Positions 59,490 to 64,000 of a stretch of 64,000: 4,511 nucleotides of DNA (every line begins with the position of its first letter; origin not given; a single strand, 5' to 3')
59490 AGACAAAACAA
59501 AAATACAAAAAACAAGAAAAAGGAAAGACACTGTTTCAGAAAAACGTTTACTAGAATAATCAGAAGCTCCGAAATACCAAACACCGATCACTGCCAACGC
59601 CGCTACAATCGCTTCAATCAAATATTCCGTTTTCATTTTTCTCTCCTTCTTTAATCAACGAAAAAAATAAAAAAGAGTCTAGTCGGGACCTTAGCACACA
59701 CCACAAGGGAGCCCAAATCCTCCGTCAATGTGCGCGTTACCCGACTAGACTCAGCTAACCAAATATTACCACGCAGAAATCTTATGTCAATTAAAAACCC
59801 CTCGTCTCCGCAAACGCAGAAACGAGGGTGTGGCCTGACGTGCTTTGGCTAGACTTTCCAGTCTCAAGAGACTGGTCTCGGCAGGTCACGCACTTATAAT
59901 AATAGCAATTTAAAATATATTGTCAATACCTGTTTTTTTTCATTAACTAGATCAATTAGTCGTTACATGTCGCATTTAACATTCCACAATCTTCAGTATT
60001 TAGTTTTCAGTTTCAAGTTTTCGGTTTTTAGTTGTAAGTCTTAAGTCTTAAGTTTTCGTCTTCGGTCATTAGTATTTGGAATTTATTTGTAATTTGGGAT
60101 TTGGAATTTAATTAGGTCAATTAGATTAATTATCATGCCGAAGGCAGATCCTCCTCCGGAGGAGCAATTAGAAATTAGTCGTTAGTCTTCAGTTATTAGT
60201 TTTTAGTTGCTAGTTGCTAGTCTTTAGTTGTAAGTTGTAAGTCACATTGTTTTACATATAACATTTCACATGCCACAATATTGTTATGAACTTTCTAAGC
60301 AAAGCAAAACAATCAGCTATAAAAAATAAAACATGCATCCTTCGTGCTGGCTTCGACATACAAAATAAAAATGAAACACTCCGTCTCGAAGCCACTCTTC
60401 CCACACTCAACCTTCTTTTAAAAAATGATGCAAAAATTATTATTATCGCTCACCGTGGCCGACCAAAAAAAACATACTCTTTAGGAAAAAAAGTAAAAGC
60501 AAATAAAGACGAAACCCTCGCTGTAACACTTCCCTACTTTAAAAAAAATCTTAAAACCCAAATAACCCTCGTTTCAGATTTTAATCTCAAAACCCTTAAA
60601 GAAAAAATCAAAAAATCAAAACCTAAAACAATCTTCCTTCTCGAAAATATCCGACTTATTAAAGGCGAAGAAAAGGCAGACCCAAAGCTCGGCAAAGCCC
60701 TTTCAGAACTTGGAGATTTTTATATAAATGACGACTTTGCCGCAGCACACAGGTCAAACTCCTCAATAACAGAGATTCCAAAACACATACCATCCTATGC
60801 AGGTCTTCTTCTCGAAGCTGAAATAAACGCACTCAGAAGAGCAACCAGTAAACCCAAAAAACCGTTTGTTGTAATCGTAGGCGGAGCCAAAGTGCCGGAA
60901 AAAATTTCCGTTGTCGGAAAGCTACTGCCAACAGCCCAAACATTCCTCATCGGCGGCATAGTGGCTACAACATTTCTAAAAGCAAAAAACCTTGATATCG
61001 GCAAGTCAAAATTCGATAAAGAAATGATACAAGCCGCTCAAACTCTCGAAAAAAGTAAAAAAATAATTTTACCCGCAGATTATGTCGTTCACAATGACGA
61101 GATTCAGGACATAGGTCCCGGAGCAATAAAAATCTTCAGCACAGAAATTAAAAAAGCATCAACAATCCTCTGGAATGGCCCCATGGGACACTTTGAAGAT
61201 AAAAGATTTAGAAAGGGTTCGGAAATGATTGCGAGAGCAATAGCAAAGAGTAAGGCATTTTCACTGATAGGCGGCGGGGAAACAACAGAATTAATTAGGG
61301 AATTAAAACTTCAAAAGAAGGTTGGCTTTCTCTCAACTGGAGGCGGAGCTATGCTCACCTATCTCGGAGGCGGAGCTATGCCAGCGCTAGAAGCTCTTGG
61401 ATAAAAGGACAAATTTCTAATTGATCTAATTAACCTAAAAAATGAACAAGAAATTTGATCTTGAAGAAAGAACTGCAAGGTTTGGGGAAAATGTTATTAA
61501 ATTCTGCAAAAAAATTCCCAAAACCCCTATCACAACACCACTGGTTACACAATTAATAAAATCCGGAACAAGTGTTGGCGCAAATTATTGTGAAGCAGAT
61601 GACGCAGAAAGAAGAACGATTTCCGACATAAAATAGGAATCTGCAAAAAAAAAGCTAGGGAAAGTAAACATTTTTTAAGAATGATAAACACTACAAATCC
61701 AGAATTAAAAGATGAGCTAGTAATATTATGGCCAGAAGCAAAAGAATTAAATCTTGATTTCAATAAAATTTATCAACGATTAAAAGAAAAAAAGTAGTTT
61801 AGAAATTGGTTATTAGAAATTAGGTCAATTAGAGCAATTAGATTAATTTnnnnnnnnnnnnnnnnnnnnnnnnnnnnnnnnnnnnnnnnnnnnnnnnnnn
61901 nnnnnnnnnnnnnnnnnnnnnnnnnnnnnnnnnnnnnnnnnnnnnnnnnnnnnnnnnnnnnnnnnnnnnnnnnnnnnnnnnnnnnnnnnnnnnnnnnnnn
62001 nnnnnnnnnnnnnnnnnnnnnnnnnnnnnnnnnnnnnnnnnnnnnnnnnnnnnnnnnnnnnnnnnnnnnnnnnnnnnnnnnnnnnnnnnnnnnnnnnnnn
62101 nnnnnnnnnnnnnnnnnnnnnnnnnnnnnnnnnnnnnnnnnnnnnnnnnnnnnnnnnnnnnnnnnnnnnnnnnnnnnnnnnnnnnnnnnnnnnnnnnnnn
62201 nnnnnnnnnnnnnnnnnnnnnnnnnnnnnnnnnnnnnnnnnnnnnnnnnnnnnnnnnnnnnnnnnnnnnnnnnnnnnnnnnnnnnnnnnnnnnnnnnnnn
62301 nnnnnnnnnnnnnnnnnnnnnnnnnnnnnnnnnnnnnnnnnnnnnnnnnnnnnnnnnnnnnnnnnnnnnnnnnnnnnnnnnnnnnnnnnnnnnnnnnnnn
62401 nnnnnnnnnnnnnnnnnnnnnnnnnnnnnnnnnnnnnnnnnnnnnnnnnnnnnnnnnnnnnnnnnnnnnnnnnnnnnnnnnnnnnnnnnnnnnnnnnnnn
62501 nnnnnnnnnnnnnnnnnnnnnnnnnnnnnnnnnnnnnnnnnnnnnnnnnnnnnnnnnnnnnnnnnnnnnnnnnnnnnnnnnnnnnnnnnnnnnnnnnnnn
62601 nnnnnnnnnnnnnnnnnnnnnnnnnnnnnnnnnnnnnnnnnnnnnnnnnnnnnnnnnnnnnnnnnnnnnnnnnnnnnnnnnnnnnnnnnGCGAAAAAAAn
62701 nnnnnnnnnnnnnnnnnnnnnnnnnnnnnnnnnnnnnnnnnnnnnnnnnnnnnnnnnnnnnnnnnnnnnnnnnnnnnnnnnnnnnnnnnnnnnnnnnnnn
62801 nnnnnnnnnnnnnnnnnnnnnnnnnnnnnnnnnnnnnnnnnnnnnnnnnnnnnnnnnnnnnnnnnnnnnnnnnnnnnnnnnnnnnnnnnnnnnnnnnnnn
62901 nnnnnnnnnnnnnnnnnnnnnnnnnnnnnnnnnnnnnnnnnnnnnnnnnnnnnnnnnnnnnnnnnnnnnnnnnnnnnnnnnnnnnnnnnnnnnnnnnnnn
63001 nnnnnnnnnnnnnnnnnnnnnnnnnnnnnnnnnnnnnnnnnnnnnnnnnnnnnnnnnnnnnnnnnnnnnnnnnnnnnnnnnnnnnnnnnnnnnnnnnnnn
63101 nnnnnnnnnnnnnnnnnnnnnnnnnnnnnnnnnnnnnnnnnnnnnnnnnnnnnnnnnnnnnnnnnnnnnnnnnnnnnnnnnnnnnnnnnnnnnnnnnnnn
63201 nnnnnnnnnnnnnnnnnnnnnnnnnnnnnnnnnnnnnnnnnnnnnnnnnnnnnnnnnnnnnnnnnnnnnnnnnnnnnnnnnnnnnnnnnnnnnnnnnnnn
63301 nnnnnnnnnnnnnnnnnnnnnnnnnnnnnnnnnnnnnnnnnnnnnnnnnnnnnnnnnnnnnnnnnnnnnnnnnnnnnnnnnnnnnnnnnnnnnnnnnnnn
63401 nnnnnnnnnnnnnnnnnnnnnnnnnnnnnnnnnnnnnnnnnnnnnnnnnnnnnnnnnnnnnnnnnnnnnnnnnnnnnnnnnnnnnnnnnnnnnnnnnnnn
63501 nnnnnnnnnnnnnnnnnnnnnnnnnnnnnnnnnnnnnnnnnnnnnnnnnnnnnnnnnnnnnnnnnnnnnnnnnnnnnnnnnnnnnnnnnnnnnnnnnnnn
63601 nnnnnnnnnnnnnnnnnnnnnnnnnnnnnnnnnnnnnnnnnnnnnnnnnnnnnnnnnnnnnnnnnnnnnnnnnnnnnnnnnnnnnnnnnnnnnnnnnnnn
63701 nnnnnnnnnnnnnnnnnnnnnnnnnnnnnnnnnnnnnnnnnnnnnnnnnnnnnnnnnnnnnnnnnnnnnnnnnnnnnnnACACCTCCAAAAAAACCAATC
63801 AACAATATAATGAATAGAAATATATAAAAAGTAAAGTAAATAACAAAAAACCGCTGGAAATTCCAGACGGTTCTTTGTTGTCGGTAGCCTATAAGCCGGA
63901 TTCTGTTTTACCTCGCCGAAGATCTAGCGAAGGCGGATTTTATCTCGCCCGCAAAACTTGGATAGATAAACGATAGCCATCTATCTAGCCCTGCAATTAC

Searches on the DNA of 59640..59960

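Call 74: search_rna_families(source=window, start=59640, end=59960, threshold=evalue, max_evalue=1)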
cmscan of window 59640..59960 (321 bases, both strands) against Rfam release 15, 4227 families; matches with E-value up to 1: 0.
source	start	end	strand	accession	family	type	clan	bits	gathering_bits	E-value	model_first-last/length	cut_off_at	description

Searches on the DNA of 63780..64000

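Call 75: search_rna_families(source=window, start=63780, end=64000, threshold=evalue, max_evalue=1)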
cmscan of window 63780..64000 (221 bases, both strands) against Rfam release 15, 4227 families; matches with E-value up to 1: 7.
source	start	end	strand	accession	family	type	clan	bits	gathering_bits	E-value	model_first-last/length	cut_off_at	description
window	63780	63890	+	RF00125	IS128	Gene; sRNA;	-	26.7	80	0.00083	84-209/209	5'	IS128 RNA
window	63876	64000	-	RF00010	RNaseP_bact_a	Gene; ribozyme;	CL00002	22.8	100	1.2e-05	292-367/367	5'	Bacterial RNase P class A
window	63838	63883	+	RF03796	mir-5984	Gene; miRNA;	-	22.8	95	0.022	1-74/74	no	mir-5984 microRNA precursor family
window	63788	63908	-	RF01770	rimP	Cis-reg; leader;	-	22.3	47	0.12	1-102/102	no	Gammaprotebacteria rimP leader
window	63838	63883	-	RF03796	mir-5984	Gene; miRNA;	-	21.1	95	0.068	1-74/74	no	mir-5984 microRNA precursor family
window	63816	63928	+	RF02111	IS009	Gene;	-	13.2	117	0.41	1-199/199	no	IS009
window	63908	63939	-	RF02172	RFPL3-AS1_2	Gene; lncRNA;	-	12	40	0.68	42-71/71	no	RFPL3 antisense RNA 1 conserved region 2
